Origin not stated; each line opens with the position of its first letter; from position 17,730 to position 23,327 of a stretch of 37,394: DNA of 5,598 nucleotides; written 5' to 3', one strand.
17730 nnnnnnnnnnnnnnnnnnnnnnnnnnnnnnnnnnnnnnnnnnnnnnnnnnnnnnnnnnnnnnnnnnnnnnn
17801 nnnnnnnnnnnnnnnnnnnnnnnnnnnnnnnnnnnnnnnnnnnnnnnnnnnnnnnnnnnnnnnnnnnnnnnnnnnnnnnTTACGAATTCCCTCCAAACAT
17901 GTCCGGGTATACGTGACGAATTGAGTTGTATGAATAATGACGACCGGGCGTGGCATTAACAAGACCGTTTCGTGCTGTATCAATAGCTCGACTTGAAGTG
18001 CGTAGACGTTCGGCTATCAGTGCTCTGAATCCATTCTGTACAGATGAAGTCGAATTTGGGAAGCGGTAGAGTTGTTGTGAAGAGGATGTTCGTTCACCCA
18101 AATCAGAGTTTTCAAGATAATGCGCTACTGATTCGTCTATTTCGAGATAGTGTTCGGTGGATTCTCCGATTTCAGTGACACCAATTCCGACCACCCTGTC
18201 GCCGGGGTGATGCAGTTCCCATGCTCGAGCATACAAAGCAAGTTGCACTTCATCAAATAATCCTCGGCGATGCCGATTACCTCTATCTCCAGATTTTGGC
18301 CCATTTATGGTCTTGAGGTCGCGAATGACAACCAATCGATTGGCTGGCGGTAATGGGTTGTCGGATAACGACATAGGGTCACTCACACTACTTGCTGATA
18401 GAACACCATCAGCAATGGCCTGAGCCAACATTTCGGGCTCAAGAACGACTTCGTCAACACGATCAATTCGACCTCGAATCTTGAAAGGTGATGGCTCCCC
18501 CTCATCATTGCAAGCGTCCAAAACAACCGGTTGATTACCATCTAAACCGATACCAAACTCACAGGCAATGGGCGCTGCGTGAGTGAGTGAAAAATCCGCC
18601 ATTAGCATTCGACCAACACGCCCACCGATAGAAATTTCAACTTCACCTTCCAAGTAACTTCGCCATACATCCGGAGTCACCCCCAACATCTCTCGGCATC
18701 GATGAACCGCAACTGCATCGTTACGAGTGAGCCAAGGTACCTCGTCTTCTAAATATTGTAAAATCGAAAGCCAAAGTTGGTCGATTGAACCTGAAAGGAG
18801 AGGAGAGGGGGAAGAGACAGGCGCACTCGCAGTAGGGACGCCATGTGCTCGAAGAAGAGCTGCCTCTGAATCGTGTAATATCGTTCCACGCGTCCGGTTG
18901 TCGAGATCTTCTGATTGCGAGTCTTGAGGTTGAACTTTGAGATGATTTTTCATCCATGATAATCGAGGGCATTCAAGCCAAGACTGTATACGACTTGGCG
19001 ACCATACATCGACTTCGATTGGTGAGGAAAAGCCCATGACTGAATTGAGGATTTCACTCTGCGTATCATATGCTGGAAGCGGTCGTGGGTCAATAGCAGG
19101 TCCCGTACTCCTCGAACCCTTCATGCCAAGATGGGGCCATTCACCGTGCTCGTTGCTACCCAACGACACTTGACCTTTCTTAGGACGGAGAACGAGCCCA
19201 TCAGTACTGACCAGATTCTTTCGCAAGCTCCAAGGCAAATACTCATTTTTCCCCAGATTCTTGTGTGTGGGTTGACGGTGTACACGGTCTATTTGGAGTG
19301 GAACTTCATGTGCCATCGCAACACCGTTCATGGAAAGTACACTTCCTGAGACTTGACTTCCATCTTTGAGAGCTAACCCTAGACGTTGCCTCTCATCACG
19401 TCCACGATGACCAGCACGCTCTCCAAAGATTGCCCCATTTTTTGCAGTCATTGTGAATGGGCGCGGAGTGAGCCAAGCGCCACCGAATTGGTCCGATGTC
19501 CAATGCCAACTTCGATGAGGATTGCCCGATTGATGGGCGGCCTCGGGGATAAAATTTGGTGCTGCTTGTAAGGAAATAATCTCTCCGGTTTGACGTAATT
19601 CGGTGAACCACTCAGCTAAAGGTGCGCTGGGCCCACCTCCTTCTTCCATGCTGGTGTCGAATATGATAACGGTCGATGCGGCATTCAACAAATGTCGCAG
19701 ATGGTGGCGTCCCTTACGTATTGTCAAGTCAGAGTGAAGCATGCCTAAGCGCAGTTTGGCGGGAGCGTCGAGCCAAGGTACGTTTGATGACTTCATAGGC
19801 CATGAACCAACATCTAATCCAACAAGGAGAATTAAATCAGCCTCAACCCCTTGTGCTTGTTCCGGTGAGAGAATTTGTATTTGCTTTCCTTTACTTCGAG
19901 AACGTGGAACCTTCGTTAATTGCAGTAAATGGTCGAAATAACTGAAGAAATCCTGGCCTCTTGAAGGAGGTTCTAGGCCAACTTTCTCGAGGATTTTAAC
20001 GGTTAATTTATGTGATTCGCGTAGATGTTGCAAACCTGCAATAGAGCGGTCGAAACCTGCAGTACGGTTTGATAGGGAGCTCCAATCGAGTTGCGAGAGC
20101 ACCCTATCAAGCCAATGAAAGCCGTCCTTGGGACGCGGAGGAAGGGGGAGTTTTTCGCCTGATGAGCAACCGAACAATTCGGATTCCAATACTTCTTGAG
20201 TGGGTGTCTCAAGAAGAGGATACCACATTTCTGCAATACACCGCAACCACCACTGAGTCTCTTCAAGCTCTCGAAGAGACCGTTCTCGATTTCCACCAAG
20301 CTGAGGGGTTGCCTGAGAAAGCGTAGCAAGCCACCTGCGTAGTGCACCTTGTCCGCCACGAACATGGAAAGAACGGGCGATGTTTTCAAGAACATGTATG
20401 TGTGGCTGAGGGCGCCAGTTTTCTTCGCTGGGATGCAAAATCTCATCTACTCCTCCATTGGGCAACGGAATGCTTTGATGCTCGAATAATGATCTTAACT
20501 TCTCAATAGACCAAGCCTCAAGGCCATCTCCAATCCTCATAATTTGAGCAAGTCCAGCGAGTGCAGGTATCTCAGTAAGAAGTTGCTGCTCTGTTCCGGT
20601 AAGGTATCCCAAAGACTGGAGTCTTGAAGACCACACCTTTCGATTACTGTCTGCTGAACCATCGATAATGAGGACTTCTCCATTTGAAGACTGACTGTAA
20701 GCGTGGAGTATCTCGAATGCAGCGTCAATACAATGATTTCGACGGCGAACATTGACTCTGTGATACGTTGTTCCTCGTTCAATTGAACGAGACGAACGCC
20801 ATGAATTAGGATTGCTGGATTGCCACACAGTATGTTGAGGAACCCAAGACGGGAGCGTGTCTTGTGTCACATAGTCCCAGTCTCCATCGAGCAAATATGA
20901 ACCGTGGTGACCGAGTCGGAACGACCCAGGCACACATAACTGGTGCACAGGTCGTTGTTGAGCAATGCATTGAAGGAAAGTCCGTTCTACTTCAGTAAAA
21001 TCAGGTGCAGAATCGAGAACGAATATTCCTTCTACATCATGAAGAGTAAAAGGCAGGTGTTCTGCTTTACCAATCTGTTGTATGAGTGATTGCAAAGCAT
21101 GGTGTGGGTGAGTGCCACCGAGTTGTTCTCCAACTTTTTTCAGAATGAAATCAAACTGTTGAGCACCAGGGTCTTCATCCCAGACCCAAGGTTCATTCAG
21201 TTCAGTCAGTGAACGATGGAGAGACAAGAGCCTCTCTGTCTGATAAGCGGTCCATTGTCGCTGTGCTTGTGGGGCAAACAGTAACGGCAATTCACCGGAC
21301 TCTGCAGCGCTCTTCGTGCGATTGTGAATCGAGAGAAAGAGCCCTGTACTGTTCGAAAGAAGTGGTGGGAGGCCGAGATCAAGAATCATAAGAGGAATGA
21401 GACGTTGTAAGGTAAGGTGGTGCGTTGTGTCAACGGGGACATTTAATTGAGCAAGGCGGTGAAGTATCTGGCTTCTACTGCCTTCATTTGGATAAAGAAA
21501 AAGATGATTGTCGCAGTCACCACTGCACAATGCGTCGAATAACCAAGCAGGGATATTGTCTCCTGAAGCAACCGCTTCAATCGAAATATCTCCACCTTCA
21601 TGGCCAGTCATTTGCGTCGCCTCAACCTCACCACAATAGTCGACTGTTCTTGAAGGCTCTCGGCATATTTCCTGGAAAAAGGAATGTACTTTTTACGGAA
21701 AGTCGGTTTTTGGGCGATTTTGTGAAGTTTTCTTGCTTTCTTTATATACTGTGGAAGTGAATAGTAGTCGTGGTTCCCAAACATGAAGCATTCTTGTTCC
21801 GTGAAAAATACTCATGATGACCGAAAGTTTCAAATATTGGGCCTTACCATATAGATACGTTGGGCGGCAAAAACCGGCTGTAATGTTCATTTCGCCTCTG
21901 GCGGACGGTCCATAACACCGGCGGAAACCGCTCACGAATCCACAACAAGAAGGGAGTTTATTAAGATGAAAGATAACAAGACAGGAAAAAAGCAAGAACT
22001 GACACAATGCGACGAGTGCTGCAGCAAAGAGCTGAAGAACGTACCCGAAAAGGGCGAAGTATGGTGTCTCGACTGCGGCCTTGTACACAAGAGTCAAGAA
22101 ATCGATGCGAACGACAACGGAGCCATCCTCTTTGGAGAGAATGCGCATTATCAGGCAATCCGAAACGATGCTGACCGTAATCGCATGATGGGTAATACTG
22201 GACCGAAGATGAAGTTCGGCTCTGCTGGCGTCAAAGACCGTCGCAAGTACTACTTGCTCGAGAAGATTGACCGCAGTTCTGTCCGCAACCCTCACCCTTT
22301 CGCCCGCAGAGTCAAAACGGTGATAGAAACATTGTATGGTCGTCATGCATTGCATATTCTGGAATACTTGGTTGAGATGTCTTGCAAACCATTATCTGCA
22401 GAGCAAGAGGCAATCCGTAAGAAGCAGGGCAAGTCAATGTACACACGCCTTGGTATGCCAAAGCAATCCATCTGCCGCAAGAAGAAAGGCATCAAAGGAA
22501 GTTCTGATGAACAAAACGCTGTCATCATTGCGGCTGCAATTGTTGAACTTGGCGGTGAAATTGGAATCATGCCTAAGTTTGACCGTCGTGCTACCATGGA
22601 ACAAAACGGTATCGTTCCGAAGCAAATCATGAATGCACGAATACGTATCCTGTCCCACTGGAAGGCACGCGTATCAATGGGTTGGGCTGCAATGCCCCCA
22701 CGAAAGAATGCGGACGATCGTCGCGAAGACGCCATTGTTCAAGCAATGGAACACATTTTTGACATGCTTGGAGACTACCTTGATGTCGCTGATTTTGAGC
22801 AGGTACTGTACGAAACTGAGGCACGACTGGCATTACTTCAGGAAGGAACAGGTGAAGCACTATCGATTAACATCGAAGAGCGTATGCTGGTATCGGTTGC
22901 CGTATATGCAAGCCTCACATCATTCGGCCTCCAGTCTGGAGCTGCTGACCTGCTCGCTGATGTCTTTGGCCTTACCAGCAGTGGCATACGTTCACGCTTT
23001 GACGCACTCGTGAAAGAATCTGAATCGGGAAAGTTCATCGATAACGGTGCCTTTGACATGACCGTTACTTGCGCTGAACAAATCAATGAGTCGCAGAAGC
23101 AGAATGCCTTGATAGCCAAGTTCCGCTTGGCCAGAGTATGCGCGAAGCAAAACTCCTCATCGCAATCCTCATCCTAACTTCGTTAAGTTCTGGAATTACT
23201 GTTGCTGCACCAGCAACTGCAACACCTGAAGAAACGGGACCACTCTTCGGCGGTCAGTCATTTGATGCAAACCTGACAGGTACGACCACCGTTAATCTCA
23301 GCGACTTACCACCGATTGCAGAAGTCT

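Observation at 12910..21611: Bacterial-type AddB-AddA helicase-nuclease operon inside an archaeal gene neighbourhood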

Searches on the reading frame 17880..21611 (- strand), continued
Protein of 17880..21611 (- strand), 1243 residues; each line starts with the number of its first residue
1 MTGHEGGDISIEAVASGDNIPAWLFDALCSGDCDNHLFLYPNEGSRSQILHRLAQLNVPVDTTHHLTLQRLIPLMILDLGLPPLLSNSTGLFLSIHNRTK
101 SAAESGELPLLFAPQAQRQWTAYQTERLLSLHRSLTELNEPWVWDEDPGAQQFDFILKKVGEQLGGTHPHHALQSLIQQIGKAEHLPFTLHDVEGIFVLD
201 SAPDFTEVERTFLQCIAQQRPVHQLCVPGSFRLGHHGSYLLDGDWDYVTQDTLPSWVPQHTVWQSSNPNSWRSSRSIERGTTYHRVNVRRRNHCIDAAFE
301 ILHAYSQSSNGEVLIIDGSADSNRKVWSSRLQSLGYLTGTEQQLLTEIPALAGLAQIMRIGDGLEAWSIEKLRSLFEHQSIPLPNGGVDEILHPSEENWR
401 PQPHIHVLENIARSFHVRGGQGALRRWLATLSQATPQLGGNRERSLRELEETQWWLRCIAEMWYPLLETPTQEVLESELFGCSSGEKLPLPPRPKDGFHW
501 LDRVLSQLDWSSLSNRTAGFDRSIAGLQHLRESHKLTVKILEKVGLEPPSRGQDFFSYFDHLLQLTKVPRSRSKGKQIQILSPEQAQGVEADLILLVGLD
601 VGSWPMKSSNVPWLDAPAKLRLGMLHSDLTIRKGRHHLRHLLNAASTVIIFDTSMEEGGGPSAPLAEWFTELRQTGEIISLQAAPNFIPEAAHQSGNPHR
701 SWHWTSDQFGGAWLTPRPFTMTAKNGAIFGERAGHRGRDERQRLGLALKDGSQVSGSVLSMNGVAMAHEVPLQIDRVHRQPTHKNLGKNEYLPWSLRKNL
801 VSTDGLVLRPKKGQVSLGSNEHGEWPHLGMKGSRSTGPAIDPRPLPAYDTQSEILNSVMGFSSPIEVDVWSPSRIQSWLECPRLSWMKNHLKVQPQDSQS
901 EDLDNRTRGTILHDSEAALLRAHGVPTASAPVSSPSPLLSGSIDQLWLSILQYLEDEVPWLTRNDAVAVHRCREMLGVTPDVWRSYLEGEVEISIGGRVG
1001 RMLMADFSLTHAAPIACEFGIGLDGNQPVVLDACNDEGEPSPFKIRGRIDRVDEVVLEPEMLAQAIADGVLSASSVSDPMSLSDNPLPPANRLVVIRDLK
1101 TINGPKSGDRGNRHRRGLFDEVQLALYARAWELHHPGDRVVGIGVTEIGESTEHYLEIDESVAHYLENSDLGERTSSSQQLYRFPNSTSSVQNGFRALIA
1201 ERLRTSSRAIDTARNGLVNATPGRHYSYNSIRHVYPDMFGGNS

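Call 76: search_dna_similar(query=window:17880-21611:-, collection=plasmids, mode=protein, max_rows=10, max_evalue=0.001)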
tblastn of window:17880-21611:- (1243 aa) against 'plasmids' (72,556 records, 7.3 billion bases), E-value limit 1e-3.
No match.

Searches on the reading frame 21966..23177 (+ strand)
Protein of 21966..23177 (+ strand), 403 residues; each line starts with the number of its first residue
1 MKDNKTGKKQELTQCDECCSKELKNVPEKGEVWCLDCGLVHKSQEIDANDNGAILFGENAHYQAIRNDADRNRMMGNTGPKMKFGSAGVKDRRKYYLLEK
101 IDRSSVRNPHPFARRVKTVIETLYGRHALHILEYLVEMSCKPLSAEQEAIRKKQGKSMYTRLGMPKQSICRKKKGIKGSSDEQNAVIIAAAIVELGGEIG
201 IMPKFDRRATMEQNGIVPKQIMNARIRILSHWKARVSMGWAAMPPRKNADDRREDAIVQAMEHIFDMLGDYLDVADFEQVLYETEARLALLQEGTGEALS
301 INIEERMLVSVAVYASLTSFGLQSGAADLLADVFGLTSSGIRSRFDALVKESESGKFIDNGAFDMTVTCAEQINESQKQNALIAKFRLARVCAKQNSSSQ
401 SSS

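Call 9: search_protein_families(library=pfam, proteins=[window:21966-23177:+], max_evalue=0.001)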
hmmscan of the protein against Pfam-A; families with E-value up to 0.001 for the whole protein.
window:21966-23177:+ (403 aa): 1 family
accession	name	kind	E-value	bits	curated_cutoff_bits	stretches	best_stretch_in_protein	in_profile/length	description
PF08271.17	Zn_Ribbon_TF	-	0.00075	19.4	29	0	14-48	2-36/43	TFIIB zinc-binding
